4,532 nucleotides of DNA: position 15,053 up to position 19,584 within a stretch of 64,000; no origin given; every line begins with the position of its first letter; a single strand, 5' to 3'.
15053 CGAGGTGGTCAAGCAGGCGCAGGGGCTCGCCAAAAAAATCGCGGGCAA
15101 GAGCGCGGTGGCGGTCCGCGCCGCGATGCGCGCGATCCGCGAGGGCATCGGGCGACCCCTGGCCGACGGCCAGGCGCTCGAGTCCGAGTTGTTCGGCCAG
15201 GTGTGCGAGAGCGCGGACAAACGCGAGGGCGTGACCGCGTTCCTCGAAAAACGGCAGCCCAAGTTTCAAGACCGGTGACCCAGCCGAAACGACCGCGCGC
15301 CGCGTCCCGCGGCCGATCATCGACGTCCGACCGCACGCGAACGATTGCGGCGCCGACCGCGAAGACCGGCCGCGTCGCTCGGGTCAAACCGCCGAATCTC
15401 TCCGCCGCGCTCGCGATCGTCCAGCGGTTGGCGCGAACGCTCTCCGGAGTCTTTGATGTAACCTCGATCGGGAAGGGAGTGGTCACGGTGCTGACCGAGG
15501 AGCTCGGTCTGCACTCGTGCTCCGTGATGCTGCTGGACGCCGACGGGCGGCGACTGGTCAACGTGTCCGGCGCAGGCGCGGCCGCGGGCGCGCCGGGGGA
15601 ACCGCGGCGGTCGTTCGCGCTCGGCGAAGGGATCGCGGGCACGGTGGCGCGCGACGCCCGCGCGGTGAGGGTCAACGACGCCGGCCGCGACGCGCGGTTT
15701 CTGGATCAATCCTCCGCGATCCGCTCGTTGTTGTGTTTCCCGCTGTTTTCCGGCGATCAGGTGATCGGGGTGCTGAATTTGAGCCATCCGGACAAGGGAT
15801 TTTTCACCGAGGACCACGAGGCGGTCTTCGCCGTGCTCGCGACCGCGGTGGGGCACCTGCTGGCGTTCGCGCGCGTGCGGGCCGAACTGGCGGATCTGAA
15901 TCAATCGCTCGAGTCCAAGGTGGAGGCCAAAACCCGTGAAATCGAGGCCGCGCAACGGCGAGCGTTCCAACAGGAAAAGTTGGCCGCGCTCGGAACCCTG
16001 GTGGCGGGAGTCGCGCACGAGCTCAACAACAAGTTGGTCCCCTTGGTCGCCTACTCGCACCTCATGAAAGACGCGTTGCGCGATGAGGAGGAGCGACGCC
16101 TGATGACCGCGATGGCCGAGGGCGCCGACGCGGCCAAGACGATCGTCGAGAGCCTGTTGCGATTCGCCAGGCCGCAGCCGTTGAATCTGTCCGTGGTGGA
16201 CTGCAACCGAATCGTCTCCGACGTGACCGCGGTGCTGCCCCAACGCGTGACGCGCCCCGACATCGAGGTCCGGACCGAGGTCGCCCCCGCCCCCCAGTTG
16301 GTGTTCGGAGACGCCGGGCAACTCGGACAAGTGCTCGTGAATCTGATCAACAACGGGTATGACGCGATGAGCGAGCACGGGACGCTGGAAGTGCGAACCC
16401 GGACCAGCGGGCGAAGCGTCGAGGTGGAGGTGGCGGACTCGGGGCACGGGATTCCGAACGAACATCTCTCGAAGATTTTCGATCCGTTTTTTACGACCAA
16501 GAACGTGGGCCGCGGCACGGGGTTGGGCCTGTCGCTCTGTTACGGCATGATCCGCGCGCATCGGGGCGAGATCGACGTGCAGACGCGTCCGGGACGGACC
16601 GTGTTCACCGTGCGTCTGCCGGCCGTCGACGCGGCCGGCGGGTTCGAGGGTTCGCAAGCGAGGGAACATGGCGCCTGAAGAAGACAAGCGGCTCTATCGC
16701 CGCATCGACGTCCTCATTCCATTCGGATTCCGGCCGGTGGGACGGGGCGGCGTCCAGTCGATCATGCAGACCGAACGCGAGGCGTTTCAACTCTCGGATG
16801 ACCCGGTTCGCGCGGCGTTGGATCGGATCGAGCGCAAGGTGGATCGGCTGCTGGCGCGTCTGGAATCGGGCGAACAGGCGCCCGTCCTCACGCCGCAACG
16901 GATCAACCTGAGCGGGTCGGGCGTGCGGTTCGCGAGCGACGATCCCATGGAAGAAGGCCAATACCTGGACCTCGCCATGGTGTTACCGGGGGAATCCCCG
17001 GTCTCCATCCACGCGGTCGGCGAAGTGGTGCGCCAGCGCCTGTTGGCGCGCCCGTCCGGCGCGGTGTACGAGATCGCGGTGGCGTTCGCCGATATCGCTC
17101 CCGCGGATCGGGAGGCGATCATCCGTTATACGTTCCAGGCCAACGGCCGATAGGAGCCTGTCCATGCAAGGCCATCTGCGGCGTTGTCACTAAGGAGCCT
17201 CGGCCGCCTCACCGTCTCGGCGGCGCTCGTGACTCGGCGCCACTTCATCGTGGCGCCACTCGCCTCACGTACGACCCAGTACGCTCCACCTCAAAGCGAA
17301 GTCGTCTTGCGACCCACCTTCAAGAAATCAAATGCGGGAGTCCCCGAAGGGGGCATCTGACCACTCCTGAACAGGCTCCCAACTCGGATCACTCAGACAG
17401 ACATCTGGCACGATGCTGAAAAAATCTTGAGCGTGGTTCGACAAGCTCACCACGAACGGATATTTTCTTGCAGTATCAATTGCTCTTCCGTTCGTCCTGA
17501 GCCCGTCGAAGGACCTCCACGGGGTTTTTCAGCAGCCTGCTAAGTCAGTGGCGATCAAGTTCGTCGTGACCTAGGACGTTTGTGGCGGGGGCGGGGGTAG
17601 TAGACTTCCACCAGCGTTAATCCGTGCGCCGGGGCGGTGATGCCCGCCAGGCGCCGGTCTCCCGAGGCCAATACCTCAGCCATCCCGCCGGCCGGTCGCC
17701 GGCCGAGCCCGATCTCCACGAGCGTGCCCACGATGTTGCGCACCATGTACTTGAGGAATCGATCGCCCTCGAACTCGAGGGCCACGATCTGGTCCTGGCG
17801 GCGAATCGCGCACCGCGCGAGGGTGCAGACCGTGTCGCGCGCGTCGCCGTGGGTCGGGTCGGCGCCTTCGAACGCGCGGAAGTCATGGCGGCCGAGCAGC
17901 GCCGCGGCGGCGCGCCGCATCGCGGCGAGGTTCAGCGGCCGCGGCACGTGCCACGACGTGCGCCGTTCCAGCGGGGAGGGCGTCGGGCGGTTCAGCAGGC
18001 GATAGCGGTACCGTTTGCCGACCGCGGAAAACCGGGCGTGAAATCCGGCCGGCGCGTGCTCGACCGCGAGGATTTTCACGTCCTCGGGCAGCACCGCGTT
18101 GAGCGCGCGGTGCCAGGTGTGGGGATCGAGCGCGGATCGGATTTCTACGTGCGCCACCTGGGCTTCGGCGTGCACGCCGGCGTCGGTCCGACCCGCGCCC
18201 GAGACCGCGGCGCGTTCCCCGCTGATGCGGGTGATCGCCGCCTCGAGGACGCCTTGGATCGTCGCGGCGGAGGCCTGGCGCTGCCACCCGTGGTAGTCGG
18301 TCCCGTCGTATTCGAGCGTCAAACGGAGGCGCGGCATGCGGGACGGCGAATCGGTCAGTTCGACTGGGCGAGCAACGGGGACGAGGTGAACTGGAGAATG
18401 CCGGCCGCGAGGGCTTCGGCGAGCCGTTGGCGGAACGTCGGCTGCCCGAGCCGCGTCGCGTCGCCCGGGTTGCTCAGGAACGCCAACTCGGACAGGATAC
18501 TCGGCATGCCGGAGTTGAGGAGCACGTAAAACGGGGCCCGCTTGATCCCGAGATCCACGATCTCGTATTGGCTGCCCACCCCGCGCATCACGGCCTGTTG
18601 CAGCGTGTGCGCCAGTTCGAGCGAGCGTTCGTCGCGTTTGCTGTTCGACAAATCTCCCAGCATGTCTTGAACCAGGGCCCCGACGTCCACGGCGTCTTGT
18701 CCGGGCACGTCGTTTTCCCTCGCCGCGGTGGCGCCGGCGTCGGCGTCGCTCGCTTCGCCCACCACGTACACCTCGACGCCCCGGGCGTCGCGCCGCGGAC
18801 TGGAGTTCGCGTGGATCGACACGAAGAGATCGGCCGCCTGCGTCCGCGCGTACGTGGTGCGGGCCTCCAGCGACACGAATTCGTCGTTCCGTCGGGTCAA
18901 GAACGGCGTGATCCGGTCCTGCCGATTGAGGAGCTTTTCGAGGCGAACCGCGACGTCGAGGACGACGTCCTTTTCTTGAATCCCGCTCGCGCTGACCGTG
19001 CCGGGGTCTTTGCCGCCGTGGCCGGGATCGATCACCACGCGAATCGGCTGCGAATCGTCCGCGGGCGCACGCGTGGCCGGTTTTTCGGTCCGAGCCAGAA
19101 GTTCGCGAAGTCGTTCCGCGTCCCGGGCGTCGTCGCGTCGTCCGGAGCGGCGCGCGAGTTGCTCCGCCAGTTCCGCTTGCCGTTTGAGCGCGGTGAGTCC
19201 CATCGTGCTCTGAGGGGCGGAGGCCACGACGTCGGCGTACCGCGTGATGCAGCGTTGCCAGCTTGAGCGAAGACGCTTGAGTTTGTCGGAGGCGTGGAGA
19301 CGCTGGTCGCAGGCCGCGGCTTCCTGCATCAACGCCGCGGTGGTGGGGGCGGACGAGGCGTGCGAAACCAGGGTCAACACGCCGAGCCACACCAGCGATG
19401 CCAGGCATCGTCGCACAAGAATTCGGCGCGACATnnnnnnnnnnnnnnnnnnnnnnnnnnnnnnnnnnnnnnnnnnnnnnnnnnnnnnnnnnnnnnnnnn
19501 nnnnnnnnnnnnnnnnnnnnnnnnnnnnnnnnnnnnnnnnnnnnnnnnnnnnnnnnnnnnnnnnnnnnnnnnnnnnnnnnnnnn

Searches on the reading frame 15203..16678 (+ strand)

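Call 44: search_protein_families(library=pfam, proteins=[window:15203-16678:+], max_evalue=0.0001)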
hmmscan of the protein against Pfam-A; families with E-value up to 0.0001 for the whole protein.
window:15203-16678:+ (491 aa): 6 families
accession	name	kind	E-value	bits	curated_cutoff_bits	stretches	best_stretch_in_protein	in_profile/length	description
PF02518.31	HATPase_c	-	5.3e-25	88.5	26.4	1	369-474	1-109/111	Histidine kinase-, DNA gyrase B-, and HSP90-like ATPase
PF13185.12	GAF_2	-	7.3e-19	68.8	28.6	1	86-220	4-135/136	GAF domain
PF01590.32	GAF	-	1.7e-18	67.9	22.4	1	90-217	6-130/133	GAF domain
PF13492.12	GAF_3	-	5e-09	37.1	27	1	95-217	11-124/129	GAF domain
PF00512.31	HisKA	-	1.9e-07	31.5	26.9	1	263-325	2-64/66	His Kinase A (phospho-acceptor) domain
PF13581.12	HATPase_c_2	-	1.2e-05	25.8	27.4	1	377-469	39-124/127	Histidine kinase-like ATPase domain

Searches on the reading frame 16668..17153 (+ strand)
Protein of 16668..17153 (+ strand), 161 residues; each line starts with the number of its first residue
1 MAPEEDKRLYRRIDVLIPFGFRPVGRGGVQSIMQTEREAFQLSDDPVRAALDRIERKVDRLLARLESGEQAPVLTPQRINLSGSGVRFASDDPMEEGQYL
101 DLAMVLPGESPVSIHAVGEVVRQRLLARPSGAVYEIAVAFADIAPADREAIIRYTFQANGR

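Call 45: search_protein_families(library=pfam, proteins=[window:16668-17153:+], max_evalue=0.0001)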
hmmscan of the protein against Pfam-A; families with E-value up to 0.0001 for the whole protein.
window:16668-17153:+ (161 aa): 1 family
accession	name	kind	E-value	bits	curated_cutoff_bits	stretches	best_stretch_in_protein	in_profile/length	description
PF07238.19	PilZ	-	4.9e-08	33.7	22.5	1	68-157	19-102/102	PilZ domain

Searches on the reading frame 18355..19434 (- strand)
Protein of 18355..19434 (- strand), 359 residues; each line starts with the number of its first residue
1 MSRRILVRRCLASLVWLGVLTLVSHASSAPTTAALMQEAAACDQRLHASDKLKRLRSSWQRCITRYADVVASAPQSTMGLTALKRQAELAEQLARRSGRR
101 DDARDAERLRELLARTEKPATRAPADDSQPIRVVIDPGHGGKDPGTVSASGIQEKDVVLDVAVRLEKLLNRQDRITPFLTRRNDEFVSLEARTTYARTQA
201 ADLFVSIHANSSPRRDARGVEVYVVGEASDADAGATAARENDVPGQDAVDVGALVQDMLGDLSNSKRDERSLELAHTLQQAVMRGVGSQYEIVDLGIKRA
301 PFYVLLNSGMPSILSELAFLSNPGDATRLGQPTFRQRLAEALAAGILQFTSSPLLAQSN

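Call 45: search_protein_families(library=pfam, proteins=[window:18355-19434:-], max_evalue=0.0001)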
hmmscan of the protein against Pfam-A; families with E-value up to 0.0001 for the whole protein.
window:18355-19434:- (359 aa): 1 family
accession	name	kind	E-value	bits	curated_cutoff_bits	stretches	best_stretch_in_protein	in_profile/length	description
PF01520.23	Amidase_3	-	1.3e-50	172.3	27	1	133-347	1-173/174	N-acetylmuramoyl-L-alanine amidase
